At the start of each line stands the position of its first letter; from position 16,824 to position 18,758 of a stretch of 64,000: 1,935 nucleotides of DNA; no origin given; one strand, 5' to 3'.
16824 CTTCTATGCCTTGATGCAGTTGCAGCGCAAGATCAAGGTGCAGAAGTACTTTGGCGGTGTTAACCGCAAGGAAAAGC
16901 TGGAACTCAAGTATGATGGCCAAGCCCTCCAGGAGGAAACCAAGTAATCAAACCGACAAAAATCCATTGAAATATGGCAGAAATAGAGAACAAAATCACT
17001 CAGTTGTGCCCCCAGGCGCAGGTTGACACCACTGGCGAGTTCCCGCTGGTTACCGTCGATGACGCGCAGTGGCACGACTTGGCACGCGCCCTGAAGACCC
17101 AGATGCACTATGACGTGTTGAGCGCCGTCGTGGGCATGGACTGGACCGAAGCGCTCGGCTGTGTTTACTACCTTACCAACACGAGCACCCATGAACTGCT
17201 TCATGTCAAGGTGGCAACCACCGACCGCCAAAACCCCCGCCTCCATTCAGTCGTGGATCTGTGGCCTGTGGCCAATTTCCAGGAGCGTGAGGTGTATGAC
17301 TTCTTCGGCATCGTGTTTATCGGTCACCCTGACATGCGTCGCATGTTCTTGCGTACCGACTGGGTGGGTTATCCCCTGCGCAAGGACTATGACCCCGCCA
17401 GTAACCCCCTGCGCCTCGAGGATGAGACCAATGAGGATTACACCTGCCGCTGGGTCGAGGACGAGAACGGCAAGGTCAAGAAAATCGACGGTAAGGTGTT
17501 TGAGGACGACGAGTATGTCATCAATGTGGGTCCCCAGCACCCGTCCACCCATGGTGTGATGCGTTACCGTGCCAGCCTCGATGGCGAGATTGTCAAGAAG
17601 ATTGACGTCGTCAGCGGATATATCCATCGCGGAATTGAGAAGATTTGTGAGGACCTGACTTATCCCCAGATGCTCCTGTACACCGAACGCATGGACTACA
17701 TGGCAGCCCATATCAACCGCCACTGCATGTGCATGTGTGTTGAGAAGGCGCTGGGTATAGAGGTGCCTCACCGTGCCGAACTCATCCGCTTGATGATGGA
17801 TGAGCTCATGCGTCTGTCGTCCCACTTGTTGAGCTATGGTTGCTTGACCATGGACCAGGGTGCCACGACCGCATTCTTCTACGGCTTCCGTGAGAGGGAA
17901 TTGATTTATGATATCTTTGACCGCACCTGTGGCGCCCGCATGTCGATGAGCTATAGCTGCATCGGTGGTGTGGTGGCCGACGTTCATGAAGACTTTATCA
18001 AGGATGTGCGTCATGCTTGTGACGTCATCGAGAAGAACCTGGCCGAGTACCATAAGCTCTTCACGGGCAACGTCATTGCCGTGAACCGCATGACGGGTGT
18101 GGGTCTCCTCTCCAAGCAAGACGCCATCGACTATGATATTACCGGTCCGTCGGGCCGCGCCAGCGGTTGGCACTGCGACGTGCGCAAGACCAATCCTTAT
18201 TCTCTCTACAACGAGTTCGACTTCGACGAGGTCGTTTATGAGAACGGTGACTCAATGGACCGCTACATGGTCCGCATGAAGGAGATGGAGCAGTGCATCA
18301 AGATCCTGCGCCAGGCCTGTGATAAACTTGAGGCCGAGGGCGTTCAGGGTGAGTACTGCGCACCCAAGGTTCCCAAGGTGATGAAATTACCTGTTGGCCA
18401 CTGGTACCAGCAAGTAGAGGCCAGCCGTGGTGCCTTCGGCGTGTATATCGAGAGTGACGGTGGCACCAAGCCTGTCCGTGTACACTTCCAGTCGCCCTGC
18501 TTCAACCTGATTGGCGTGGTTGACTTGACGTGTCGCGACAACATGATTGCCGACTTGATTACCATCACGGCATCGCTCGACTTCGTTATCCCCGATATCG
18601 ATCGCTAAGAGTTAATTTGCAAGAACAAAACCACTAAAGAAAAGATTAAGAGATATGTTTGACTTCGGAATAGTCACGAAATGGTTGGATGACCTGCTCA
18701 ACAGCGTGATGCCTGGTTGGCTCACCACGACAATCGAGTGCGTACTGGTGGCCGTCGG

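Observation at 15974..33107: Complete F1Fo ATP synthase operon nested inside the complex I operon: a nuo-atp super-operon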

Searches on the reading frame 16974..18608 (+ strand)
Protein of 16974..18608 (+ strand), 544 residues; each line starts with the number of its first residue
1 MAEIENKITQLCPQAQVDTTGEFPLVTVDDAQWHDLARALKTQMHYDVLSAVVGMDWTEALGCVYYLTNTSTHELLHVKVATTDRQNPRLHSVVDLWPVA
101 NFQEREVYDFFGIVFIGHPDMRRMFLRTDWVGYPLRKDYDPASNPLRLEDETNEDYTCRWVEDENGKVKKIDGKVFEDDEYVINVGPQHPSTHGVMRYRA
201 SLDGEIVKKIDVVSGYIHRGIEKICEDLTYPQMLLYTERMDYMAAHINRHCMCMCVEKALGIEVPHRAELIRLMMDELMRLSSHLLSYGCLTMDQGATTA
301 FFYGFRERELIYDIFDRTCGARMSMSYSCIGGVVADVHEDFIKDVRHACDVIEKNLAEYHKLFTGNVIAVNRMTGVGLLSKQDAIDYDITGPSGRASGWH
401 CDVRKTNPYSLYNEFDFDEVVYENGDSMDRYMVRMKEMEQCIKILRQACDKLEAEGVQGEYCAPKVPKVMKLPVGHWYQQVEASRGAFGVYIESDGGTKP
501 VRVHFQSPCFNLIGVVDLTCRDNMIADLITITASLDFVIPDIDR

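Call 3: search_protein_families(library=pfam, proteins=[window:16974-18608:+])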
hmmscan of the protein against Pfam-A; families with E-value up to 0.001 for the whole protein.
window:16974-18608:+ (544 aa): 3 families
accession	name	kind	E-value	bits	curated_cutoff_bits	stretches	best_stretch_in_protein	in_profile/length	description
PF00346.24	Complex1_49kDa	-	1.8e-82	276.9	24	1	294-544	1-271/271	Respiratory-chain NADH dehydrogenase, 49 Kd subunit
PF00329.25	Complex1_30kDa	-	2.5e-38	131.9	22.5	1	26-142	1-121/124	Respiratory-chain NADH dehydrogenase, 30 Kd subunit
PF00374.24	NiFeSe_Hases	-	1.7e-06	27.7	25.8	1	219-288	1-70/508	Nickel-dependent hydrogenase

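Call 57: search_protein_families(library=ncbifam, proteins=[window:16974-18608:+], max_evalue=1e-10)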
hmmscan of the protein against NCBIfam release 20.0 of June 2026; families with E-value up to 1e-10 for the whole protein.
window:16974-18608:+ (544 aa): 20 families
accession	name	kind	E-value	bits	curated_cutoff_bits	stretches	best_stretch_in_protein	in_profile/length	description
NF008974.0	PRK12322.1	equivalog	3.1e-128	427.8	522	1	178-543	4-365/366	NADH-quinone oxidoreductase subunit D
NF004739.1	PRK06075.1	equivalog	1.1e-123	412.8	360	1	181-544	1-384/384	NADH-quinone oxidoreductase subunit D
NF009808.0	PRK13292.1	equivalog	5.6e-123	411.4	1156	1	61-544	296-791/791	NADH-quinone oxidoreductase subunit B/C/D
TIGR01962.1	NuoD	equivalog_domain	4.1e-117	391.3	459.35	2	180-456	2-278/386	NADH dehydrogenase (quinone) subunit D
NF008728.0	PRK11742.1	equivalog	3.8e-108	362.4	840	1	18-454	41-488/598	NADH-quinone oxidoreductase subunit C/D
NF005649.0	PRK07415.1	equivalog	7.9e-92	308.3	583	1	179-544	9-394/394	NAD(P)H-quinone oxidoreductase subunit H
NF040602.1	F420_dehyd_FpoD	exception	2.5e-89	299.9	600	1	176-544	3-372/372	F420H2 dehydrogenase subunit FpoD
TIGR01961.1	NuoC_fam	subfamily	5.7e-31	107.6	122.45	1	27-140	4-119/122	NADH (or F420H2) dehydrogenase, subunit C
NF005832.0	PRK07735.1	equivalog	1e-30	107.4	431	1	22-141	305-425/430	NADH-quinone oxidoreductase subunit C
NF004737.0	PRK06074.2-4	equivalog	1.2e-29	103.2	144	1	33-156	23-142/150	NADH-quinone oxidoreductase subunit C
NF009141.0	PRK12494.1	equivalog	3e-23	82.6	175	1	25-139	45-163/175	NAD(P)H-quinone oxidoreductase subunit J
NF005856.0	PRK07785.1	equivalog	8.1e-23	81.5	224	1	27-139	105-222/246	NADH-quinone oxidoreductase subunit C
NF006304.0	PRK08491.1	equivalog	1.8e-21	76.9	228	1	25-139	60-174/263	NADH-quinone oxidoreductase subunit C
NF040611.1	F420_dehyd_FpoC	exception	2.6e-19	69.7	220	1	26-141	31-148/158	F420H2 dehydrogenase subunit FpoC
NF004730.0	PRK06074.1-1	equivalog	4e-19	69.3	193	1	18-142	25-158/200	NADH-quinone oxidoreductase subunit C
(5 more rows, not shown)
